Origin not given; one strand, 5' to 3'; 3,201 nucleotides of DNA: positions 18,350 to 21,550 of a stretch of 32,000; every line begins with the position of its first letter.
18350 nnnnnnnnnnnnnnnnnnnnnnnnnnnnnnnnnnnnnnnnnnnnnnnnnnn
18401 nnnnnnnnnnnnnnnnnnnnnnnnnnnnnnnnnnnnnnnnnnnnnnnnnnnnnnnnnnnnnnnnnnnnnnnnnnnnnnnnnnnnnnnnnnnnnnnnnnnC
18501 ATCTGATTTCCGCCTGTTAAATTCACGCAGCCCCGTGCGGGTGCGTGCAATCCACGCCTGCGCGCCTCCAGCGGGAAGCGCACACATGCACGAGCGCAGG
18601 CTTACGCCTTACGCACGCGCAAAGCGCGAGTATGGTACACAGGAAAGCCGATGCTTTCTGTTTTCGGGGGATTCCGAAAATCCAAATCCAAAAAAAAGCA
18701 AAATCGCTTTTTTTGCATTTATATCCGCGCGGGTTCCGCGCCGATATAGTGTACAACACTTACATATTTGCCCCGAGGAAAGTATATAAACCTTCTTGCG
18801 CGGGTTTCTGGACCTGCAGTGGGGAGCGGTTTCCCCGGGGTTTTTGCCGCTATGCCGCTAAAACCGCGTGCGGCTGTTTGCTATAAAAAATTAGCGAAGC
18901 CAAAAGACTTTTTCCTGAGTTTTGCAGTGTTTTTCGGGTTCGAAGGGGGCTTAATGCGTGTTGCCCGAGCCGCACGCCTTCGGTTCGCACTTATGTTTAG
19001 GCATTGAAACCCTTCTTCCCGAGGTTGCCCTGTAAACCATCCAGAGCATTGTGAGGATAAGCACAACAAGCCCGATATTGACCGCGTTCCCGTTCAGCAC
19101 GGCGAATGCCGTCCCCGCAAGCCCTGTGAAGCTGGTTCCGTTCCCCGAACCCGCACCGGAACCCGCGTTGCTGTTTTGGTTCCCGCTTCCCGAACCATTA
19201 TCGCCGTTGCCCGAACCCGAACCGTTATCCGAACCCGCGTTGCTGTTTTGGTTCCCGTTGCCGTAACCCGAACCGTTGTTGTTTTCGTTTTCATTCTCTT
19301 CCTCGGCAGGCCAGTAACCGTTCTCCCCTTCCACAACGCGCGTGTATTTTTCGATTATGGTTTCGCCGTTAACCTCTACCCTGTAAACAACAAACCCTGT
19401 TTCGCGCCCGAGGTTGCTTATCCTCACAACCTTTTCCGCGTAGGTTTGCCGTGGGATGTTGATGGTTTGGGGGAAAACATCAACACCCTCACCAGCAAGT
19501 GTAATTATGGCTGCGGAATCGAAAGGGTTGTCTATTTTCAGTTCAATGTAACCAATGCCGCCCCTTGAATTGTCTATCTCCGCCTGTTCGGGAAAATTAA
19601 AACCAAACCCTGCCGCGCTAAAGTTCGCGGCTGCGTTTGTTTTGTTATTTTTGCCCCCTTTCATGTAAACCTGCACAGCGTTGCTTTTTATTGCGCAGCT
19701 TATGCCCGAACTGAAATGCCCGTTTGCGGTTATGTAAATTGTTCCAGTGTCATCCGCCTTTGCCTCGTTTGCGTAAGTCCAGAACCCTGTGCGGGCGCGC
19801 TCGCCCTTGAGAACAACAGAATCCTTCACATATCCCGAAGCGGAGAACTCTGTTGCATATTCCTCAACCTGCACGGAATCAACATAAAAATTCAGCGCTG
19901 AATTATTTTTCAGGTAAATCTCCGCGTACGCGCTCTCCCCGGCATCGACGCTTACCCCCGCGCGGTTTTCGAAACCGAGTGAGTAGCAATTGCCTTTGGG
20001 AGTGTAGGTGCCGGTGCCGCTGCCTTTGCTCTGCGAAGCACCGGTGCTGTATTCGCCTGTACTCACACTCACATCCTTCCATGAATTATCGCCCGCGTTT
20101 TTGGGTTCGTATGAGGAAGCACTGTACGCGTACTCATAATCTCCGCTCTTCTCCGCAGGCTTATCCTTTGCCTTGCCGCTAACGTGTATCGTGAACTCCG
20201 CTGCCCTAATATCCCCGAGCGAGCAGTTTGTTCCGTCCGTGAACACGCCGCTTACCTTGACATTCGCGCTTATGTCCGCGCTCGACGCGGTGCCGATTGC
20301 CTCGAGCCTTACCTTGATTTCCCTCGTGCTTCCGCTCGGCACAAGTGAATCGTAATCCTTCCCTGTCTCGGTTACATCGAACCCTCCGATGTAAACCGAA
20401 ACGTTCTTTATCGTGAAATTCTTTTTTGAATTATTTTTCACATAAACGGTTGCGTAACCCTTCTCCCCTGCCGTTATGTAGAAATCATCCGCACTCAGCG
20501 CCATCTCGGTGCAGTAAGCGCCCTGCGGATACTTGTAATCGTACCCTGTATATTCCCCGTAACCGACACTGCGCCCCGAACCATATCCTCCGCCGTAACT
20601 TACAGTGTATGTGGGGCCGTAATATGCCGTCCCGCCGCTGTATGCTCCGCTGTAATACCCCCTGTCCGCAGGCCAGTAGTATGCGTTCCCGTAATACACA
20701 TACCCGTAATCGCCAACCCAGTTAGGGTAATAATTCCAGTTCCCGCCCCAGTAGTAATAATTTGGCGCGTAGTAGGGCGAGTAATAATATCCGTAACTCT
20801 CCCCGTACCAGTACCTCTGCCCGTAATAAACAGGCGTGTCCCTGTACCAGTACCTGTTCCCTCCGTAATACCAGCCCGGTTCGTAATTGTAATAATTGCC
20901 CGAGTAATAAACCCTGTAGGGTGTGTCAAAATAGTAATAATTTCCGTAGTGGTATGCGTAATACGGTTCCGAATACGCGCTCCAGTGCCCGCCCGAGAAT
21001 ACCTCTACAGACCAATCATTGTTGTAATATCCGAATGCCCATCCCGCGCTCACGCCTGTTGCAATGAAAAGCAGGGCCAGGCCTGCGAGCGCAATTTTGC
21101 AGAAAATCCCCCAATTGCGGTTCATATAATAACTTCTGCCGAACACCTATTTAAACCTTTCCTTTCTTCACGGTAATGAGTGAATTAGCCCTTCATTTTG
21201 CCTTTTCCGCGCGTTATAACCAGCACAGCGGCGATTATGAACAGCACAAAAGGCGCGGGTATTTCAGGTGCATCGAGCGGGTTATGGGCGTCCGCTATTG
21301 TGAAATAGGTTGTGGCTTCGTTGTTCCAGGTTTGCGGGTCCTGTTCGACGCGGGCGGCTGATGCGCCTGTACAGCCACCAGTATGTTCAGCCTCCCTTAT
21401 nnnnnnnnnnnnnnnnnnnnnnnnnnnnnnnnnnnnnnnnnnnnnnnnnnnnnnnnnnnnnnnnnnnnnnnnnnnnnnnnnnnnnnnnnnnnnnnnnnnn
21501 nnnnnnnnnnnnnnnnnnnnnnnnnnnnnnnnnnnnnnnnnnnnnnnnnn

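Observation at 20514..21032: Extreme tyrosine-rich low-complexity region (about one Tyr in three over 173 residues) at the N-terminus of a surface protein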

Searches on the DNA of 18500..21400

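Call 77: search_rna_families(source=window, start=18500, end=21400, threshold=evalue, max_evalue=1)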
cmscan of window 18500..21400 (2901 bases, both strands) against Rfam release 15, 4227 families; matches with E-value up to 1: 1.
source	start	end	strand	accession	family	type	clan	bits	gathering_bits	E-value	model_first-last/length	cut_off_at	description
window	19513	19583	-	RF01156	SNORD123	Gene; snRNA; snoRNA; CD-box;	-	21.1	45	0.85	1-70/70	no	Small nucleolar RNA SNORD123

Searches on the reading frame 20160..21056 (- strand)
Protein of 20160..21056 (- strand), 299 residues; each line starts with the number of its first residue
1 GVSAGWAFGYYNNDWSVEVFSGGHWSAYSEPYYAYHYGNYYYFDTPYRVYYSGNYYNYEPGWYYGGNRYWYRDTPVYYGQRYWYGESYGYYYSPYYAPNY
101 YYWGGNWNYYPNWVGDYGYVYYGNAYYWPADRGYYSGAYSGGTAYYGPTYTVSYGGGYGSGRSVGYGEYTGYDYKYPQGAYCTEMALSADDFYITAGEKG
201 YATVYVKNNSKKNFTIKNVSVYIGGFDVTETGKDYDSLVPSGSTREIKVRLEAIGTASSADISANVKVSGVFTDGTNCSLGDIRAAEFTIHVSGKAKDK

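Call 54: predict_structure(alignment_id=A6)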
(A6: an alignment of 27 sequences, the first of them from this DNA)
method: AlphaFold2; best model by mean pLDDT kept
length: 299 residues; sequences in the alignment: 27
mean_pLDDT: 67.8   pTM: 0.50
mean pLDDT of the five models: 67.8, 65.8, 63.2, 61.3, 59.1
residues with pLDDT >= 90: 88; 70-90: 55; 50-70: 65; < 50: 91
segments of 3 or more residues with pLDDT < 50: 1-12, 68-93, 124-175
pLDDT, mean of each block of 10 residues (from residue 1): 28 60 60 68 70 67 58 40 41 61 73 66 46 38 35 34 36 53 95 97 97 89 94 93 95 95 94 80 93 78
secondary structure, 60 per line:
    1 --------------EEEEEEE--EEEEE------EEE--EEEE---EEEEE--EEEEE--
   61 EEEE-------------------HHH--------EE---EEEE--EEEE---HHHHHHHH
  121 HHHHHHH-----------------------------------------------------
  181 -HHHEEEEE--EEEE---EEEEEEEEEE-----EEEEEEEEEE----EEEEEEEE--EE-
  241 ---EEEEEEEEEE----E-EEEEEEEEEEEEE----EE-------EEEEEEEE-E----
elements in order: E15-21 E24-28 E35-37 E40-43 E47-51 E54-58 E61-64 E100-103 E106-109 H113-127 E185-189 E192-195 E199-208 E214-223 E228-235 E244-253 E260-272 E286-293

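Call 57: fold_search(model_id=the predicted structure, library=pdb)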
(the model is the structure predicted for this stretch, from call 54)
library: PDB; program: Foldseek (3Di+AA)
matches with E <= 10: 1894; with E <= 0.001: 131
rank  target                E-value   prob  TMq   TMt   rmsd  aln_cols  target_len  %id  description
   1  2bzd_C                1.9e-06  1.00  0.27  0.14   3.9       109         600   13  Galactose recognition by the carbohydrate-binding module of a bacterial sialidase. (released 2005-08-19)
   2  2ber                  3.9e-06  1.00  0.27  0.14   3.8       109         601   13  Y370G Active Site Mutant of the Sialidase from Micromonospora viridifaciens in complex with beta-Neu5Ac (sialic acid). (released 2005-04-04)
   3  1w8o_A                4.1e-06  1.00  0.27  0.14   3.8       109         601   13  Contribution of the Active Site Aspartic Acid to Catalysis in the Bacterial Neuraminidase from Micromonospora viridifa (released 2004-09-29)
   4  1eut                  6.4e-06  1.00  0.27  0.14   4.4       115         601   16  SIALIDASE, LARGE 68KD FORM, COMPLEXED WITH GALACTOSE (released 1997-01-11)
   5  1wcq_A                7.1e-06  1.00  0.28  0.14   3.7       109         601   13  Mutagenesis of the Nucleophilic Tyrosine in a Bacterial Sialidase to Phenylalanine. (released 2005-10-12)
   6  1wcq_C                8.8e-06  1.00  0.28  0.15   4.1       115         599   14  Mutagenesis of the Nucleophilic Tyrosine in a Bacterial Sialidase to Phenylalanine. (released 2005-10-12)
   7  5n5p_A                1.4e-05  1.00  0.29  0.56   4.5       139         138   11  Crystal structure of Ruminococcus flavefaciens' type III complex containing the fifth cohesin from scaffoldin B and th (released 2018-02-28)
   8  5jpn_B                1.9e-05  1.00  0.28  0.12   4.0       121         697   19  Structure of human complement C4 rebuilt using iMDFF (released 2016-08-10)
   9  5l7r_A                1.9e-05  1.00  0.23  0.13  12.3       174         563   11  Crystal structure of BvGH123 (released 2017-03-22)
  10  2bzd_A                2.1e-05  1.00  0.27  0.14   3.9       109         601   13  Galactose recognition by the carbohydrate-binding module of a bacterial sialidase. (released 2005-08-19)
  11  5nrk_A                2.1e-05  1.00  0.27  0.52   7.8       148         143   10  Crystal structure of the sixth cohesin from Acetivibrio cellulolyticus' scaffoldin B in complex with Cel5 dockerin S15 (released 2018-01-31)
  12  6bqm                  2.1e-05  1.00  0.24  0.17   5.0       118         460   10  Secreted serine protease VesC from Vibrio cholerae (released 2018-11-28)
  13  5n5p_C                2.9e-05  1.00  0.27  0.52   4.5       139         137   14  Crystal structure of Ruminococcus flavefaciens' type III complex containing the fifth cohesin from scaffoldin B and th (released 2018-02-28)
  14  4dh2_C                2.9e-05  1.00  0.23  0.39   8.5       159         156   10  Crystal structure of Coh-OlpC(Cthe_0452)-Doc435(Cthe_0435) complex: A novel type I Cohesin-Dockerin complex from Clost (released 2012-11-28)
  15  6kgc_A                3.3e-05  1.00  0.23  0.44  10.1       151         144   10  Crystal structure of CaDoc0917(R49D)-CaCohA2 complex at pH 5.4 (released 2020-07-08)
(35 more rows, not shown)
